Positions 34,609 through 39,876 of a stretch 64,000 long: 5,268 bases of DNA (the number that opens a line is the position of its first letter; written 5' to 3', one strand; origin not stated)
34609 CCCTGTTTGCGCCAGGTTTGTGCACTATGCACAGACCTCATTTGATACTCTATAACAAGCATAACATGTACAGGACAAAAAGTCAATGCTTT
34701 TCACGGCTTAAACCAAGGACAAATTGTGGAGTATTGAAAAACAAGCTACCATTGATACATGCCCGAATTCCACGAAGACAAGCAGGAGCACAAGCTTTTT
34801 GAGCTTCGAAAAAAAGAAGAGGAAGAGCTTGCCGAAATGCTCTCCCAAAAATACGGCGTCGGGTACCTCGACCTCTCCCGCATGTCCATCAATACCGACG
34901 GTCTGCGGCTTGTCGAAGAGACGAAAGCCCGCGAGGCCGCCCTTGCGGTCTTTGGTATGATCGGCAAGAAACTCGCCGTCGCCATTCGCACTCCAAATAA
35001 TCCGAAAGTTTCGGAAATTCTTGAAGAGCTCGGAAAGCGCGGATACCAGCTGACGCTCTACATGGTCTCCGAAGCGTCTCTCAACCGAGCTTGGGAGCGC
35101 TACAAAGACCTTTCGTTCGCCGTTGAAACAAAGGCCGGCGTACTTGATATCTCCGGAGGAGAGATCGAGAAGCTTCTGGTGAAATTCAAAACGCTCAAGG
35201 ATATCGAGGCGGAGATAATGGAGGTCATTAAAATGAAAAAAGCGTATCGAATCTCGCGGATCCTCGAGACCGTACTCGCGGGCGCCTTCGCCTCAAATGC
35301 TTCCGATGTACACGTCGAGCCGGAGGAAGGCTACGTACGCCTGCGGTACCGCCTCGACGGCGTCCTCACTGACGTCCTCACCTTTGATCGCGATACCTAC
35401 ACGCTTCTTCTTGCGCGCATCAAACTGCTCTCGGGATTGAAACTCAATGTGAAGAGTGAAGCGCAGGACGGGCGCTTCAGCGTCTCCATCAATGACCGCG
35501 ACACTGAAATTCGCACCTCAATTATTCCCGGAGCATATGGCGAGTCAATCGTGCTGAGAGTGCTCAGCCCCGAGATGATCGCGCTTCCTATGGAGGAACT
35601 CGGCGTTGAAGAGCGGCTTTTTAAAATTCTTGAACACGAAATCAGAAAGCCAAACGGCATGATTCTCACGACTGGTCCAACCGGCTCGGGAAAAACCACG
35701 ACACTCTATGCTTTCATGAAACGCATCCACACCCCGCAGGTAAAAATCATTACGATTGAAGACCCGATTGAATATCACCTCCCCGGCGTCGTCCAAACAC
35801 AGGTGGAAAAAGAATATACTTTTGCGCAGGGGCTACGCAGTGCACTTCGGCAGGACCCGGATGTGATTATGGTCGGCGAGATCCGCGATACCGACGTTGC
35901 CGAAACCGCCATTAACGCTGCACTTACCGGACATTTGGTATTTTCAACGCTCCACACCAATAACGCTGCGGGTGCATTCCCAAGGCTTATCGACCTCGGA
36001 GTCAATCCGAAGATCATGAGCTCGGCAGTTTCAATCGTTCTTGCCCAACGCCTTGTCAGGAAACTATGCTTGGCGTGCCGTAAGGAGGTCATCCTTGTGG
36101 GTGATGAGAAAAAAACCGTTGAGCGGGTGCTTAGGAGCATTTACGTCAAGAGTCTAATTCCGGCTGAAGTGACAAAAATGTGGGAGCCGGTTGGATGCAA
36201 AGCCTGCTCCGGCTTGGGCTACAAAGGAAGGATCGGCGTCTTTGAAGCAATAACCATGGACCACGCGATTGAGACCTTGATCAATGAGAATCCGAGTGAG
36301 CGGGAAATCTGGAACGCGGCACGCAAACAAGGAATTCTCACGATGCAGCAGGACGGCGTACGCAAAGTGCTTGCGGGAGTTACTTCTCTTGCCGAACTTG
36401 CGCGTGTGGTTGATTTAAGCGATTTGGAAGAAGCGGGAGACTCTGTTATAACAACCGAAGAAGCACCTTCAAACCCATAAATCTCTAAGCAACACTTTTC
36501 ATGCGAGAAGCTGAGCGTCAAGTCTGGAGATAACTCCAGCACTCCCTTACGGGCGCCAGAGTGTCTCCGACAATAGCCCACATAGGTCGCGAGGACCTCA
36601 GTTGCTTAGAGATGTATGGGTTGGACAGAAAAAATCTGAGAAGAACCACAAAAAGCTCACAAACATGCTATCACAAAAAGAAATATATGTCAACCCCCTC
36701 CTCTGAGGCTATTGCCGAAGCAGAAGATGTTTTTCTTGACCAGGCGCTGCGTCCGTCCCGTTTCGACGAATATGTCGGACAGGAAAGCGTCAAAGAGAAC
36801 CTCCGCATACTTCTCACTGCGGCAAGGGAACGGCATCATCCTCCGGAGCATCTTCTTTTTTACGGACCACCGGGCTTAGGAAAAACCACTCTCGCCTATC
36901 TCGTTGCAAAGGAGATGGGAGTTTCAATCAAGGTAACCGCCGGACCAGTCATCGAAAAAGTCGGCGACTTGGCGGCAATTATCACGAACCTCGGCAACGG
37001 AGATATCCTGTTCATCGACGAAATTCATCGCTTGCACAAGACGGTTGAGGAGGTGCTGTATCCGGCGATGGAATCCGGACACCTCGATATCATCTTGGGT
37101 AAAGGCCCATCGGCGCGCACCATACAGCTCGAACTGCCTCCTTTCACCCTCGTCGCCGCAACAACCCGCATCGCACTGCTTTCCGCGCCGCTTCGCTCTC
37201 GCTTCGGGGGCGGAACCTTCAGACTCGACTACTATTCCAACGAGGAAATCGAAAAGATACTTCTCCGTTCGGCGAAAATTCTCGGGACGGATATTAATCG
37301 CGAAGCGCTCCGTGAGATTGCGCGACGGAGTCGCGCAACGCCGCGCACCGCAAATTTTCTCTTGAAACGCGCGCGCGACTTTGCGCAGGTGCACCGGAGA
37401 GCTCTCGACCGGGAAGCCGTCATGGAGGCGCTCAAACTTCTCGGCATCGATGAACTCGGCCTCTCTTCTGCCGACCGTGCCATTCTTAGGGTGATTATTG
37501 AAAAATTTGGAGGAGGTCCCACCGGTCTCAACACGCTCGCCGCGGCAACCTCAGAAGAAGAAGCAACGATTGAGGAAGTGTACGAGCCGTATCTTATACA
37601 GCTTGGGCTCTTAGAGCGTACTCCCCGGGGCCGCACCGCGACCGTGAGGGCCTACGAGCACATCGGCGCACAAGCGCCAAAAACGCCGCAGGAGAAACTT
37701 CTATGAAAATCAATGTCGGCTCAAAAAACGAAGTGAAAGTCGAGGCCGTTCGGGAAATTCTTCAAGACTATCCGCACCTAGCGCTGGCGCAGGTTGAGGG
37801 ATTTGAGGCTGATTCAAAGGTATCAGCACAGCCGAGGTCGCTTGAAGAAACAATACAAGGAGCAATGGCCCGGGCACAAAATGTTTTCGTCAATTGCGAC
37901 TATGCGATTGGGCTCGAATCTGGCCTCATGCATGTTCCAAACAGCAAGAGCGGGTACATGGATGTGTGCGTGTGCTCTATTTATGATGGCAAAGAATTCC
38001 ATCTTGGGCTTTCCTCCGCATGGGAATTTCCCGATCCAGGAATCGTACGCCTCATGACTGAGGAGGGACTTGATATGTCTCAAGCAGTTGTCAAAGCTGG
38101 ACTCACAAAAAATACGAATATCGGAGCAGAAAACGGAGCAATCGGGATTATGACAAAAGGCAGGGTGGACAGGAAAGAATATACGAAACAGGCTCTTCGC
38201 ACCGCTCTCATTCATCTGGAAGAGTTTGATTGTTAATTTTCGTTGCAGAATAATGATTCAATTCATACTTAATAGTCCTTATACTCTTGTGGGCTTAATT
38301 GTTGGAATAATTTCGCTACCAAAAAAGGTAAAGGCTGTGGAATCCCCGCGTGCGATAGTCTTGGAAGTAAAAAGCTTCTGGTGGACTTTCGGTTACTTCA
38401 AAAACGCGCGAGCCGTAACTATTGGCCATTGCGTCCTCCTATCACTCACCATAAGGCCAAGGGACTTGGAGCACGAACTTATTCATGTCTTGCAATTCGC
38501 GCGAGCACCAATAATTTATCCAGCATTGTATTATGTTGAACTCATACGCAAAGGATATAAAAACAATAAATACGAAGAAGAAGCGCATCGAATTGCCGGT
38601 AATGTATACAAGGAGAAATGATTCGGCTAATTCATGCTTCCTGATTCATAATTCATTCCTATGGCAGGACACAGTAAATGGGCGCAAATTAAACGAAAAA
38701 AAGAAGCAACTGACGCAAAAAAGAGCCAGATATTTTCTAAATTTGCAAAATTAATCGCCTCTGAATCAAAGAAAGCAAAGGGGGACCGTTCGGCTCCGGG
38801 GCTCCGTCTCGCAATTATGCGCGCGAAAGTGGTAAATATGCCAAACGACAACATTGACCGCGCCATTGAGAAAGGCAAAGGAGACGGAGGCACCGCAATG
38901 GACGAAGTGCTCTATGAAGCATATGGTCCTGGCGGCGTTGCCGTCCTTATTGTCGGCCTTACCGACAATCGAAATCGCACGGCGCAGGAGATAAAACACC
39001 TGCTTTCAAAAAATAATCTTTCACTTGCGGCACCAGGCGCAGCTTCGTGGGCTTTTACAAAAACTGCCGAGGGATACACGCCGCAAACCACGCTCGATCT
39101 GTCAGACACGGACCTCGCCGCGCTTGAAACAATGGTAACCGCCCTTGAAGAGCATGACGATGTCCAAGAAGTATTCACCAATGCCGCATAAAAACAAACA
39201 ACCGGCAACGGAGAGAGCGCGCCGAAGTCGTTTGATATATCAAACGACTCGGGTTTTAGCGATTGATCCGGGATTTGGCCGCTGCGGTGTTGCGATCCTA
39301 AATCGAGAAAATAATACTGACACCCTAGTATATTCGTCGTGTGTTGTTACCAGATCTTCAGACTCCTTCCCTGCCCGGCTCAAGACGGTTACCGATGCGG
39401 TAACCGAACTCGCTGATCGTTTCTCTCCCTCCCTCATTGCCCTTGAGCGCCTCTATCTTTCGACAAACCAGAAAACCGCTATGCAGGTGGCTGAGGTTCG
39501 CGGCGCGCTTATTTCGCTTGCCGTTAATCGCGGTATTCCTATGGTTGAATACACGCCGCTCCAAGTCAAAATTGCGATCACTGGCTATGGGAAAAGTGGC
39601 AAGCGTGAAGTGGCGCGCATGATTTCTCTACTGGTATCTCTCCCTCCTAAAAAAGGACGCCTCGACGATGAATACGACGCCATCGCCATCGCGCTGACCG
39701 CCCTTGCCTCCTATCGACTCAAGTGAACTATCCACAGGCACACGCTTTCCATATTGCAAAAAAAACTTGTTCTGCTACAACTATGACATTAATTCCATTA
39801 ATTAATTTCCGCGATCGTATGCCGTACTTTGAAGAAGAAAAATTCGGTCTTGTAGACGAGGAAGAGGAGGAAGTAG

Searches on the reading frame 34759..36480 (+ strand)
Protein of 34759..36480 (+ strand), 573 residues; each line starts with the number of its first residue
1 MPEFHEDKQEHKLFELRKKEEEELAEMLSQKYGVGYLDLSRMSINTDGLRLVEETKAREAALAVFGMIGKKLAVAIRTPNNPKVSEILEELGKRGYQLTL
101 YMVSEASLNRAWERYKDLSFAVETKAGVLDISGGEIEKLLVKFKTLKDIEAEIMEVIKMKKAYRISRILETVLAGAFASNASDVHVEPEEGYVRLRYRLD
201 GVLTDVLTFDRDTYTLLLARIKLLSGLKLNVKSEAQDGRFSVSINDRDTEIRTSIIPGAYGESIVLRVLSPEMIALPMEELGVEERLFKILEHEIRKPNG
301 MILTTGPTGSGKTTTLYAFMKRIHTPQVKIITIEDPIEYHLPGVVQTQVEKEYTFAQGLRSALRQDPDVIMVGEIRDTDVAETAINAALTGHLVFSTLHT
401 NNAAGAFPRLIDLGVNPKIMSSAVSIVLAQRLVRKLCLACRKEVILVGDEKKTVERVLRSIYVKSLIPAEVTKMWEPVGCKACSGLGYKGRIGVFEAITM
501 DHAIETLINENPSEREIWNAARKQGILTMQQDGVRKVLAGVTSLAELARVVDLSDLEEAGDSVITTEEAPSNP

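Call 20: search_protein_families(library=pfam, proteins=[window:34759-36480:+], max_evalue=0.001)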
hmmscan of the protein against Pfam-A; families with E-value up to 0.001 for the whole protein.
window:34759-36480:+ (573 aa): 4 families
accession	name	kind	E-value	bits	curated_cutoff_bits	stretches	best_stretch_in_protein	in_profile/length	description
PF00437.27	T2SSE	-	2.3e-115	385.7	24.9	1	163-549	6-370/370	Type II/IV secretion system protein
PF05157.20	MshEN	-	6.2e-07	29.7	23.1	1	32-117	1-85/90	MshEN domain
PF25199.1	nSTAND_NTPase5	-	9.4e-05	22.7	34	1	283-341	24-84/145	Novel STAND NTPase 5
PF13245.12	AAA_19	-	0.0009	19.9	25.1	0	299-325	11-37/134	AAA domain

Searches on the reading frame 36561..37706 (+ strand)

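Call 20: search_protein_families(library=pfam, proteins=[window:36561-37706:+], max_evalue=0.001)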
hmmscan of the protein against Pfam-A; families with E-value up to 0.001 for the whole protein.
window:36561-37706:+ (381 aa): 10 families
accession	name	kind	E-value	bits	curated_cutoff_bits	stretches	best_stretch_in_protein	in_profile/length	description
PF05496.18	RuvB_N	-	2.5e-71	239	27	1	63-216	1-154/159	Holliday junction DNA helicase RuvB P-loop domain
PF05491.19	RuvB_C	-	1.3e-24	86.4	24.7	1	298-368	1-71/72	RuvB C-terminal winged helix domain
PF17864.7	AAA_lid_4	-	2.9e-22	78.6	27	1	225-297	1-74/74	RuvB AAA lid domain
PF00004.35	AAA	-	2.2e-18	67.4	21.2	1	98-215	1-123/131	ATPase family associated with various cellular activities (AAA)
PF07728.20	AAA_5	-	2.6e-09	37.7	22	1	97-215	1-139/139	AAA domain (dynein-related subfamily)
PF01078.27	Mg_chelatase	-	7.9e-06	25.9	20.3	0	69-114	3-41/207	Magnesium chelatase, subunit ChlI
PF06068.19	TIP49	-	7.1e-05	22.6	23.8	1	69-125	24-80/347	TIP49 P-loop domain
PF13173.12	AAA_14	-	0.00052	20.5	27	0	98-179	5-95/129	AAA domain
PF07724.20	AAA_2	-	0.00066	20.2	27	0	148-176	77-105/166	AAA domain (Cdc48 subfamily)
PF13191.12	AAA_16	-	0.00093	20.2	32.6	0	72-119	3-48/167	AAA ATPase domain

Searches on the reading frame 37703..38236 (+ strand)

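Call 20: search_protein_families(library=pfam, proteins=[window:37703-38236:+], max_evalue=0.001)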
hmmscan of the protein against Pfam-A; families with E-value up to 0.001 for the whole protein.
window:37703-38236:+ (177 aa): 1 family
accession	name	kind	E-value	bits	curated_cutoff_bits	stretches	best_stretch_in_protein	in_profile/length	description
PF01931.24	NTPase_I-T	-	2.4e-39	135.2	25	1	6-171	1-160/162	Protein of unknown function DUF84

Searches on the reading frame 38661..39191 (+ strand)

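Call 20: search_protein_families(library=pfam, proteins=[window:38661-39191:+], max_evalue=0.001)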
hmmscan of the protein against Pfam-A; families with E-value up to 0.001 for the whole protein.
window:38661-39191:+ (176 aa): 2 families
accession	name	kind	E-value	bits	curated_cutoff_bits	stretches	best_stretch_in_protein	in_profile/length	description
PF01709.26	Transcrip_reg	-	3.4e-27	95.6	27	2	81-135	2-56/160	TACO1/YebC second and third domain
PF20772.2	TACO1_YebC_N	-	1.4e-20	74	36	1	5-74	1-72/73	TACO1/YebC protein N-terminal domain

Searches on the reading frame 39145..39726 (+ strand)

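Call 20: search_protein_families(library=pfam, proteins=[window:39145-39726:+], max_evalue=0.001)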
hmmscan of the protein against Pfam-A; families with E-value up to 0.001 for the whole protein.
window:39145-39726:+ (193 aa): 1 family
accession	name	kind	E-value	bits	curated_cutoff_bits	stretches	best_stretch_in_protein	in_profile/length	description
PF02075.23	RuvC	-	2.1e-34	119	22.2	1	37-185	1-147/148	Crossover junction endodeoxyribonuclease RuvC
